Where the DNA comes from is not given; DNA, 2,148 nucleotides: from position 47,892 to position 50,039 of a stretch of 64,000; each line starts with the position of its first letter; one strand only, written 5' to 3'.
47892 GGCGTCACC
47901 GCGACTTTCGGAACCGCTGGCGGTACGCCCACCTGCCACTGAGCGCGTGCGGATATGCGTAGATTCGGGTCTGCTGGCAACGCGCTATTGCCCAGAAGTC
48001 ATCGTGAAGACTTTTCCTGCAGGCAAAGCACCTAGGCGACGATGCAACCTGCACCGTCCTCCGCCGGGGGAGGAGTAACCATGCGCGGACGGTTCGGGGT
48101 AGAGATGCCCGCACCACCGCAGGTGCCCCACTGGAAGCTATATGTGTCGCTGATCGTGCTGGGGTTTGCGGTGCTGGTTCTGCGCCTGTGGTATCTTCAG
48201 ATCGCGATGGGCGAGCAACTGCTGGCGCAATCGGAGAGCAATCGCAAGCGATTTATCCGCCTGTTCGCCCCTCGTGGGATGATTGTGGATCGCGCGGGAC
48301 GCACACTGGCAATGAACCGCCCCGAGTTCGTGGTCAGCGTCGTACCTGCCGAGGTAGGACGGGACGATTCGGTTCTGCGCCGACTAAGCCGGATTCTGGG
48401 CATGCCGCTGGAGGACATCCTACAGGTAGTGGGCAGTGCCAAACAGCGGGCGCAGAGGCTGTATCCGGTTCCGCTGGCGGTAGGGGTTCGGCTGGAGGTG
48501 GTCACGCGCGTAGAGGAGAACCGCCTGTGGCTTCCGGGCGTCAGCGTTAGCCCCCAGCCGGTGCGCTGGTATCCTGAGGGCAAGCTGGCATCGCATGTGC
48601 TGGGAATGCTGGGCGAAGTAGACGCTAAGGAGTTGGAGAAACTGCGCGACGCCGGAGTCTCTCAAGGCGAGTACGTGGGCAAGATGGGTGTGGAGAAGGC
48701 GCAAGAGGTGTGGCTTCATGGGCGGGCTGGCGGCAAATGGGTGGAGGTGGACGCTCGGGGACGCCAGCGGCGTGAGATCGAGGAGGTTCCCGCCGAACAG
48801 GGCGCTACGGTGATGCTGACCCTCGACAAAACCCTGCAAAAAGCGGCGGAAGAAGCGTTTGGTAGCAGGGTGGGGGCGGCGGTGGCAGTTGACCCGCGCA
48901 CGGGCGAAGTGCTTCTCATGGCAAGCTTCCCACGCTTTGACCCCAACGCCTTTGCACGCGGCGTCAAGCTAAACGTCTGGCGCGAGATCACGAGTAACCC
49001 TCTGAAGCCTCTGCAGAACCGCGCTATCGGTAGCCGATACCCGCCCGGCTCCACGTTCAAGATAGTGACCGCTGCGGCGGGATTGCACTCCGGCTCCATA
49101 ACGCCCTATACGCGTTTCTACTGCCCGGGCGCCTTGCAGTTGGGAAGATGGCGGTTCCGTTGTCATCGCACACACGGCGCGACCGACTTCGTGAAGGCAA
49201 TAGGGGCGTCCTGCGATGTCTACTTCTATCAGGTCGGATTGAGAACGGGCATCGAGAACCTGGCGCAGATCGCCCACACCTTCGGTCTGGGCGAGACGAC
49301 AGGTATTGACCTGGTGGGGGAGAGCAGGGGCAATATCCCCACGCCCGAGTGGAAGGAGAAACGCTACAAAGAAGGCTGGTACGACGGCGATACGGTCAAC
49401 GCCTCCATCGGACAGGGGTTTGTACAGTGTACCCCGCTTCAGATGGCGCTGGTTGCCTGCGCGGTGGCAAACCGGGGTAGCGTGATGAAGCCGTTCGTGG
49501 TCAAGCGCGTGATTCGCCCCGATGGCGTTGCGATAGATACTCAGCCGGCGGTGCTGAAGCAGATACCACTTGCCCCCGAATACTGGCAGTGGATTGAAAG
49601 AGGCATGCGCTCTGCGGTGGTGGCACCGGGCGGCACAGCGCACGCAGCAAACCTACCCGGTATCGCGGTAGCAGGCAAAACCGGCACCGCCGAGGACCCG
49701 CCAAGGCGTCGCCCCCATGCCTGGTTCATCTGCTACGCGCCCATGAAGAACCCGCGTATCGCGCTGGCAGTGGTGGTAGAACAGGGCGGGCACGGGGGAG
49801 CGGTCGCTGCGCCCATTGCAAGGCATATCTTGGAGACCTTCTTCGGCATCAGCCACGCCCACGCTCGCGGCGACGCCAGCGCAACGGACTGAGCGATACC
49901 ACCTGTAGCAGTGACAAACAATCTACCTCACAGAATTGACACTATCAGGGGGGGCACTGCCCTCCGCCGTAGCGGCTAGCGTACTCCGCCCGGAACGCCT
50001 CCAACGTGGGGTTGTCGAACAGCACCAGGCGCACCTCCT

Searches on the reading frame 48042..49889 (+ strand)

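Call 27: search_protein_families(library=ncbifam, proteins=[window:48042-49889:+], max_evalue=0.00001)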
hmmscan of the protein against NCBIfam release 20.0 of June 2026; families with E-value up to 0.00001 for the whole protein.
window:48042-49889:+ (616 aa): 17 families
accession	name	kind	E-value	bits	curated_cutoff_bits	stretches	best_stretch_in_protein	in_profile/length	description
TIGR03423.1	pbp2_mrdA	equivalog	1.8e-194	647.6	455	1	34-601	6-591/593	penicillin-binding protein 2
NF008061.0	PRK10795.1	equivalog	9e-107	358.2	962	1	38-599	29-611/634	peptidoglycan DD-transpeptidase MrdA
TIGR02214.1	spoVD_pbp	equivalog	2.4e-79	267.3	688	1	36-601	8-555/636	stage V sporulation protein D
NF051842.1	PBP4_5_Efaec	equivalog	3e-56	191.1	700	1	76-551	163-614/668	penicillin-binding protein PBP4(5)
NF011685.0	PRK15105.1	subfamily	3.2e-43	148.2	737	1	33-598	26-555/588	peptidoglycan glycosyltransferase FtsI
NF053573.1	PBP2_PenA_Neis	exception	4e-36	124.7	1105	1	35-599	32-559/572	peptidoglycan D,D-transpeptidase PBP2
NF000406.1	MECB_PBP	exception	6.9e-29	100.7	1450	1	172-581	237-641/674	PBP2a family beta-lactam-resistant peptidoglycan transpeptidase MecB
NF038278.1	strep_PBP2B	exception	4e-28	98.3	975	1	398-599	467-673/678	penicillin-binding protein PBP2B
NF000237.1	MECA_PBP2A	equivalog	1.5e-27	96.2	750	1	74-581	147-635/668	PBP2a family beta-lactam-resistant peptidoglycan transpeptidase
NF033378.1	MECD_PBP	exception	6.5e-27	94.1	1450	1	66-579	141-642/678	PBP2a family beta-lactam-resistant peptidoglycan transpeptidase MecD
NF000408.1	MECA2_pure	exception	7.3e-26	90.6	1525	1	78-581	151-635/668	PBP2a family beta-lactam-resistant peptidoglycan transpeptidase MecA2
NF000409.1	MECA_pure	exception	8.2e-24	84.1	1490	1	74-581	147-635/668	PBP2a family beta-lactam-resistant peptidoglycan transpeptidase MecA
NF000410.1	MECA1_pure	exception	5.3e-23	81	1480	1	76-581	148-633/666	PBP2a family beta-lactam-resistant peptidoglycan transpeptidase MecA1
NF000407.1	MECC_PBP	exception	7.4e-22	77.3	1500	1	173-490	236-550/665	PBP2a family beta-lactam-resistant peptidoglycan transpeptidase MecC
NF038271.1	strep_PBP2X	exception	2.2e-16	59.3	1050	1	164-491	172-484/750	penicillin-binding protein PBP2X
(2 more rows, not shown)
